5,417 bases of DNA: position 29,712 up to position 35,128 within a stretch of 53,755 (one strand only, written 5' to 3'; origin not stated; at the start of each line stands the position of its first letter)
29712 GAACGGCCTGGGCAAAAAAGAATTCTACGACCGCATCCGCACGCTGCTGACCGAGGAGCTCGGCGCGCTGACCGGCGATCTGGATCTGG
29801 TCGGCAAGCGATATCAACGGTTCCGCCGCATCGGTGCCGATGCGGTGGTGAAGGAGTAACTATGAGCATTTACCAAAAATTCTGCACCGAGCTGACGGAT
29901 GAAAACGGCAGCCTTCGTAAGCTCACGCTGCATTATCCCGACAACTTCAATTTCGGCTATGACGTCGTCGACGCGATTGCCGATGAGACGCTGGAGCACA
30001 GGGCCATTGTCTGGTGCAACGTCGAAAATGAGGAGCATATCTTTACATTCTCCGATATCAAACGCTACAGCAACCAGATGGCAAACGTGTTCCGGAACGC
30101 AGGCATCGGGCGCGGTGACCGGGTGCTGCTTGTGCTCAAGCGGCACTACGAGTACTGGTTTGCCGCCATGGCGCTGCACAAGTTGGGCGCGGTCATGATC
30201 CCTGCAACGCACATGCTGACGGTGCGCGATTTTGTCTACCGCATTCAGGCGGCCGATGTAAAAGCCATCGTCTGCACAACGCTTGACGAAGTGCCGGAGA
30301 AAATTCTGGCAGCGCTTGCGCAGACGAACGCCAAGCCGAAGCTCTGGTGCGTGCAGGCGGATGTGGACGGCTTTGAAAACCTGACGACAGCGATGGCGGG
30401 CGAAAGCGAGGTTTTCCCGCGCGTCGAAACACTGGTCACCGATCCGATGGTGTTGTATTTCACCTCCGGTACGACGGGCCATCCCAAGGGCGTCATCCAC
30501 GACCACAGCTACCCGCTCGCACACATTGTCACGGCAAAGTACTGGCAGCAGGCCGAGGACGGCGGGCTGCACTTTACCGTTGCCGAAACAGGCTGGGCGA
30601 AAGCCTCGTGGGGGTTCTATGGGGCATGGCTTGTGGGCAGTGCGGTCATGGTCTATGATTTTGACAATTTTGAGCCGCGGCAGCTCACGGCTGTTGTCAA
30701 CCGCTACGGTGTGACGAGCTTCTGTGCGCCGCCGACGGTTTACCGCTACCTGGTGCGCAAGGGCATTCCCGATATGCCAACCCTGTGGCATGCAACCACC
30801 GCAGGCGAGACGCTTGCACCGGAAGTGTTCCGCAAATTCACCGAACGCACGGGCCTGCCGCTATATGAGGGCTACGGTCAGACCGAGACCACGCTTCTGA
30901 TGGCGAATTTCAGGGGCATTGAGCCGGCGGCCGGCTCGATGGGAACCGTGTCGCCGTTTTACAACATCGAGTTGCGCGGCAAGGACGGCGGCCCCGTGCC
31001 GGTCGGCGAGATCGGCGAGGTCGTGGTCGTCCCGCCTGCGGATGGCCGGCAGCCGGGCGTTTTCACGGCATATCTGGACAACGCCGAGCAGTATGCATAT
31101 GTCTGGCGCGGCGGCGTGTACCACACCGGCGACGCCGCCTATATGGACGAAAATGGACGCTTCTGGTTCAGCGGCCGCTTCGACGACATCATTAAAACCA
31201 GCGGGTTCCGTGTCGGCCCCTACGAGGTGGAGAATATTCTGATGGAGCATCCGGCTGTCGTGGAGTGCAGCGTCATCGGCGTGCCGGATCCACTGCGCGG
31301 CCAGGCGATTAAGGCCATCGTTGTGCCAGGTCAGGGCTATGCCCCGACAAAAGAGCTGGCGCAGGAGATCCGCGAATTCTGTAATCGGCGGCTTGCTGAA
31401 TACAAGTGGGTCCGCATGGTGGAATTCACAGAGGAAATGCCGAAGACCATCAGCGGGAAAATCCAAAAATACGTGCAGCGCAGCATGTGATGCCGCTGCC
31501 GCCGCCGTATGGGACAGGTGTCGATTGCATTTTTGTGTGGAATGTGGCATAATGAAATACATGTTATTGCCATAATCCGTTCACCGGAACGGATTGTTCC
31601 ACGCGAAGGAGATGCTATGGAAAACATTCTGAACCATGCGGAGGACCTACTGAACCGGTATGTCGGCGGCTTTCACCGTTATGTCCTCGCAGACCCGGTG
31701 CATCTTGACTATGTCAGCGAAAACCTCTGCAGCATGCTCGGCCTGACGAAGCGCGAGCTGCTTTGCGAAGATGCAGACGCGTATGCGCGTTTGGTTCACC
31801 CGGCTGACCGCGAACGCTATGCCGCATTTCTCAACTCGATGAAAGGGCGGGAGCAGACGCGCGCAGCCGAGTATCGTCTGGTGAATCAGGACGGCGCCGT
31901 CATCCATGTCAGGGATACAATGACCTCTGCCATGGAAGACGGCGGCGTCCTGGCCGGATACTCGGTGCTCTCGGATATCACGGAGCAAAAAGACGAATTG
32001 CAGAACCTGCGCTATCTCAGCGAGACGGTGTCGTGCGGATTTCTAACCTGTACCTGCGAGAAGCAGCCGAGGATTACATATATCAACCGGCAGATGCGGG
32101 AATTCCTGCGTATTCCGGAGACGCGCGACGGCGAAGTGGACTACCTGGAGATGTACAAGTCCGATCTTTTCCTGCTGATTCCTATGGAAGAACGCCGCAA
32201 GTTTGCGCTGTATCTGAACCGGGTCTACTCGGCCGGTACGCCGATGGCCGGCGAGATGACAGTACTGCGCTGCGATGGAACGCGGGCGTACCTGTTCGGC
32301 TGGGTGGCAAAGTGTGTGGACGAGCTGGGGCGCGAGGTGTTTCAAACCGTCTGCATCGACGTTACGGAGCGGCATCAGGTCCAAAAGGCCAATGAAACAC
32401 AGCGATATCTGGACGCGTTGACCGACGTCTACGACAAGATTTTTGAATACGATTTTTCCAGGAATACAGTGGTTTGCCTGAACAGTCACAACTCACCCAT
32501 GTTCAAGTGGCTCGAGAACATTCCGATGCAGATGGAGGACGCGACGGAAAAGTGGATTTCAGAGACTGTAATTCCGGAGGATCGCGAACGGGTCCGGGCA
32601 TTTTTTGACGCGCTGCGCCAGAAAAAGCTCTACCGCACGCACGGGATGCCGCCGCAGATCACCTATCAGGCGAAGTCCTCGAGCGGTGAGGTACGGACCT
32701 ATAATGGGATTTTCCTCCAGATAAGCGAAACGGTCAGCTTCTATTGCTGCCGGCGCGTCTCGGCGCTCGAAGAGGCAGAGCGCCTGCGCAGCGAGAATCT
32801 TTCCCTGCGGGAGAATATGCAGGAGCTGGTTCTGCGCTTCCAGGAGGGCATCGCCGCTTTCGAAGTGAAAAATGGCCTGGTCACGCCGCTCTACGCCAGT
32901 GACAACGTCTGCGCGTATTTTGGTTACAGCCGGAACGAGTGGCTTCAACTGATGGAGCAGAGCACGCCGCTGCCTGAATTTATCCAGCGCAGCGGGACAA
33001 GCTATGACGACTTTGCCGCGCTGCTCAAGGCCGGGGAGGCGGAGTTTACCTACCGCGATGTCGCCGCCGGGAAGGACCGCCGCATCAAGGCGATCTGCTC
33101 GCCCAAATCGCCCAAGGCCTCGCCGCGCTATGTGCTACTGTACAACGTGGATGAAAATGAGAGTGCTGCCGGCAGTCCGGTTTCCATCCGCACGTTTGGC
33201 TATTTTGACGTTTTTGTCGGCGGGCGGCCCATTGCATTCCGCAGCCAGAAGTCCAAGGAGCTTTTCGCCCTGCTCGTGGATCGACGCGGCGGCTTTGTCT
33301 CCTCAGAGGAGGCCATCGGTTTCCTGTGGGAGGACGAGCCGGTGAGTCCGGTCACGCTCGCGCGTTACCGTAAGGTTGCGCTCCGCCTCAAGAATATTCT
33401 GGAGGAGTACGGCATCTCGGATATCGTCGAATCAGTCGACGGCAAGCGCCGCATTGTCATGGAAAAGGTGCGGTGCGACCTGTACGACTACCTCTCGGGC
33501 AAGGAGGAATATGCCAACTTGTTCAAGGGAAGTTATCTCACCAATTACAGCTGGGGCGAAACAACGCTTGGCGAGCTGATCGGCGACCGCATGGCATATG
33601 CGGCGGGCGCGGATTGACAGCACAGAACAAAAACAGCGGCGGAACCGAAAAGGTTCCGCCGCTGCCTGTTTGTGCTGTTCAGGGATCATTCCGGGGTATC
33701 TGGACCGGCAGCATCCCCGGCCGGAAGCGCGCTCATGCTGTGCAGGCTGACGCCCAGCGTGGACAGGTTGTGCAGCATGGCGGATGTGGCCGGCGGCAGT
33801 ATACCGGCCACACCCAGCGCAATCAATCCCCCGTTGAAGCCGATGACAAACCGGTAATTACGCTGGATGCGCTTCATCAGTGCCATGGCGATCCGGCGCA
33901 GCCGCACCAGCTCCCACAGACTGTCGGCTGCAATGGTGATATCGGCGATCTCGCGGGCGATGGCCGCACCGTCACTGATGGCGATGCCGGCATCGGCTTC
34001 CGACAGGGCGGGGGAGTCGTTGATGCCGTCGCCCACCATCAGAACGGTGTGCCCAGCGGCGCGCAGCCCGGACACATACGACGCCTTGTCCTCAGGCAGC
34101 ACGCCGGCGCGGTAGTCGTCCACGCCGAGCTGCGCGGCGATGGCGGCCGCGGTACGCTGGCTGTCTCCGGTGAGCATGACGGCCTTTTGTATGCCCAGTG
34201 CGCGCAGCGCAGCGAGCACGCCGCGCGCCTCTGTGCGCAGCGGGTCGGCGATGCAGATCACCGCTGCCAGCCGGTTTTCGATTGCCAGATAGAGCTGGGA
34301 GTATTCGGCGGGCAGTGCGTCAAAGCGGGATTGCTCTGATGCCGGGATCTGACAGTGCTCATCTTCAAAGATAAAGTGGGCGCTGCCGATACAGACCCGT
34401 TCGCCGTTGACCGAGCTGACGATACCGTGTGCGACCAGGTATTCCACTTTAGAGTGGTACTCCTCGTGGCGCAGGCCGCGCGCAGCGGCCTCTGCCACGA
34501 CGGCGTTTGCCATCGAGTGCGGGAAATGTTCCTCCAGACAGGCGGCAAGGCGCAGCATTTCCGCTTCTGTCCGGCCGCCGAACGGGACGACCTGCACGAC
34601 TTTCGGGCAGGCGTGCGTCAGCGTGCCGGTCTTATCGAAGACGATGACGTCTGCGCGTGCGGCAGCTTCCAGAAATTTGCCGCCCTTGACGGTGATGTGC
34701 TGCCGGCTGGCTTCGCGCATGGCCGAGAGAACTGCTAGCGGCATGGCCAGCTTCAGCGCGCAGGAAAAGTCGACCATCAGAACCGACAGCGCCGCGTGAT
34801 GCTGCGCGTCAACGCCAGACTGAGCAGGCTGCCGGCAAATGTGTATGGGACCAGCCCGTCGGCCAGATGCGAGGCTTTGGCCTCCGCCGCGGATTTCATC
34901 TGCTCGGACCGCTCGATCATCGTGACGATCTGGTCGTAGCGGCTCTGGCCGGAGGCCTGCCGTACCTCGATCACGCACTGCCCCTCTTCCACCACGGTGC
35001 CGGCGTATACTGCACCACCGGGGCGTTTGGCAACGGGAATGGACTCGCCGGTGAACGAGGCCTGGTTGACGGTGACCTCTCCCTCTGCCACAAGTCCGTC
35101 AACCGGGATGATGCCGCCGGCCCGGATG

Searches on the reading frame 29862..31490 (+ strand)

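Call 13: search_protein_families(library=pfam, max_evalue=0.00001, proteins=[window:29862-31490:+])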
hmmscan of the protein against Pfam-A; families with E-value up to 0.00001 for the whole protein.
window:29862-31490:+ (542 aa): 2 families
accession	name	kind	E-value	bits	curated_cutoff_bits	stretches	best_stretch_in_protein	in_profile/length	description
PF00501.34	AMP-binding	-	1.8e-61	208.5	29.9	1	40-389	5-374/384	AMP-binding enzyme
PF13193.12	AMP-binding_C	-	4.9e-24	85.5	24.5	1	455-533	1-76/76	AMP-binding enzyme C-terminal domain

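Call 23: search_protein_families(library=ncbifam, max_evalue=0.00001, proteins=[window:29862-31487:+])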
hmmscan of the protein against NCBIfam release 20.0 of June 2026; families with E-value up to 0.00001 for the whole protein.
window:29862-31487:+ (542 aa): 98 families (the best 25 are shown)
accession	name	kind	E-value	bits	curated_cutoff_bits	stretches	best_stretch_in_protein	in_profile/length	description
NF047394.1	AcylCoAsynMbcS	equivalog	8.8e-115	384.3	850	1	22-539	5-516/525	acyl-CoA synthetase MbcS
NF003313.0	PRK04319.1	equivalog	5.8e-105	351.7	729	1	19-539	33-557/574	acetate--CoA ligase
NF004837.0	PRK06187.1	subfamily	3.7e-83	279.6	476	1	54-540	32-519/531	long-chain-fatty-acid--CoA ligase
TIGR02188.1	Ac_CoA_lig_AcsA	equivalog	2.5e-67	227.5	724.95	2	118-540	165-602/629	acetate--CoA ligase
NF006182.0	PRK08316.1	subfamily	2.4e-65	221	663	1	54-539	30-513/523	fatty acyl-CoA synthetase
NF001208.0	PRK00174.1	subfamily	4.3e-65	220.2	657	1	27-540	75-617/649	acetate--CoA ligase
TIGR02262.1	benz_CoA_lig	subfamily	2.3e-63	214.7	375.25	1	56-542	26-508/508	benzoate-CoA ligase family protein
NF006181.0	PRK08314.1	subfamily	2.6e-63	214.2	705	2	182-535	193-546/563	long-chain-fatty-acid--CoA ligase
NF004808.0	PRK06155.1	equivalog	3.2e-61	207.2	722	1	55-540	41-519/542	ATP-dependent acyl-CoA ligase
NF005947.1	PRK08008.1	equivalog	2.4e-60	204.6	651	2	324-536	306-514/518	crotonobetaine/carnitine-CoA ligase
NF053567.1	HBDA_AROS1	equivalog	5.2e-57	193.4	1000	1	56-542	35-518/523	3-hydroxybenzoate--CoA ligase HbdA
NF005702.0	PRK07514.1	subfamily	5.2e-57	193.3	558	1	45-540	15-497/506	malonyl-CoA synthase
NF007815.0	PRK10524.1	equivalog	6.1e-53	180.3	955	1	29-536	52-596/629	propionate--CoA ligase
NF005676.0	PRK07470.1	equivalog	2.5e-52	178.2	774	1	54-538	39-524/544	acyl-CoA synthetase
NF004511.1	PRK05852.1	equivalog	3e-50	171.3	650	1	34-536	3-497/505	FadD7 family fatty acid--CoA ligase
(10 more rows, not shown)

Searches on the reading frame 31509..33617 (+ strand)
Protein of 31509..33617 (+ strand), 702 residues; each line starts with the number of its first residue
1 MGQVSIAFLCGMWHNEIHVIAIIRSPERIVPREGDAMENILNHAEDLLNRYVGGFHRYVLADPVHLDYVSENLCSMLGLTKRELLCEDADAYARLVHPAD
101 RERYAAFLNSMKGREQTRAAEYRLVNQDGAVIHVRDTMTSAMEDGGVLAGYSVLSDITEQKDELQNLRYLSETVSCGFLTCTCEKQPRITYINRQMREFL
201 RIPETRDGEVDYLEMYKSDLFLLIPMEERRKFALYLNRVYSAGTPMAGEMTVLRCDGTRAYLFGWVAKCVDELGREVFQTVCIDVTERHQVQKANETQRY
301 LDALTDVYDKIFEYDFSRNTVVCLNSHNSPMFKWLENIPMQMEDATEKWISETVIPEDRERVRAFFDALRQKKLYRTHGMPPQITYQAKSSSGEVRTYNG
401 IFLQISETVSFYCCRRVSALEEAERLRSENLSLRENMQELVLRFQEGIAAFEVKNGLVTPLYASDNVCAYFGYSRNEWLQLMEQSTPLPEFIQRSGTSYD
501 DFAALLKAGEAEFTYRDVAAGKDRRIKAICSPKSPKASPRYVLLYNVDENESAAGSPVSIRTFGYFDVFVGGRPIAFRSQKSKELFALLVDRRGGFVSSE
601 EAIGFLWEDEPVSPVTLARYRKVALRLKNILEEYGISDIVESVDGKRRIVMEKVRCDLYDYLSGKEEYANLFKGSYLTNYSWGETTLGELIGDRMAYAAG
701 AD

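Call 13: search_protein_families(library=pfam, max_evalue=0.00001, proteins=[window:31509-33617:+])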
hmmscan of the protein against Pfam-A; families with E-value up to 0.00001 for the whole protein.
window:31509-33617:+ (702 aa): 3 families
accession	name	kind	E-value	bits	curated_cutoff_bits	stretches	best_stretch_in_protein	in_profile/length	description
PF08447.18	PAS_3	-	3.2e-17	63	25.6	1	68-147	3-82/89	PAS fold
PF13426.13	PAS_9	-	5.2e-12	46.4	27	0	65-159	11-103/103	PAS domain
PF00989.32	PAS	-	3.5e-08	33.9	22.6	0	68-151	25-106/113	PAS fold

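Call 23: search_protein_families(library=ncbifam, max_evalue=0.00001, proteins=[window:31509-33614:+])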
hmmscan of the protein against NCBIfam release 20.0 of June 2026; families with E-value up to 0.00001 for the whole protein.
window:31509-33614:+ (702 aa): 2 families
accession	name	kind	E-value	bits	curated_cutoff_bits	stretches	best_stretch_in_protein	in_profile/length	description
TIGR00229.1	sensory_box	domain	3.4e-16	59.5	22.9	1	66-166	27-125/126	PAS domain S-box protein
NF053781.1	cdiGMPphdstlr2612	equivalog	1.1e-09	36.5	1600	0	242-372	529-656/1268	Tlr1612 family c-di-GMP phosphodiesterase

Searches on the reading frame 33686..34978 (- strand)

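Call 13: search_protein_families(library=pfam, max_evalue=0.00001, proteins=[window:33686-34978:-])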
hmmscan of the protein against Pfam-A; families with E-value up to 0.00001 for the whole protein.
window:33686-34978:- (430 aa): 1 family
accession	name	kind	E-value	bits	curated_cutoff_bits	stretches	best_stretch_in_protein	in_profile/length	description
PF00702.32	Hydrolase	-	1.8e-28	100.7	26.4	1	110-329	2-191/191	haloacid dehalogenase-like hydrolase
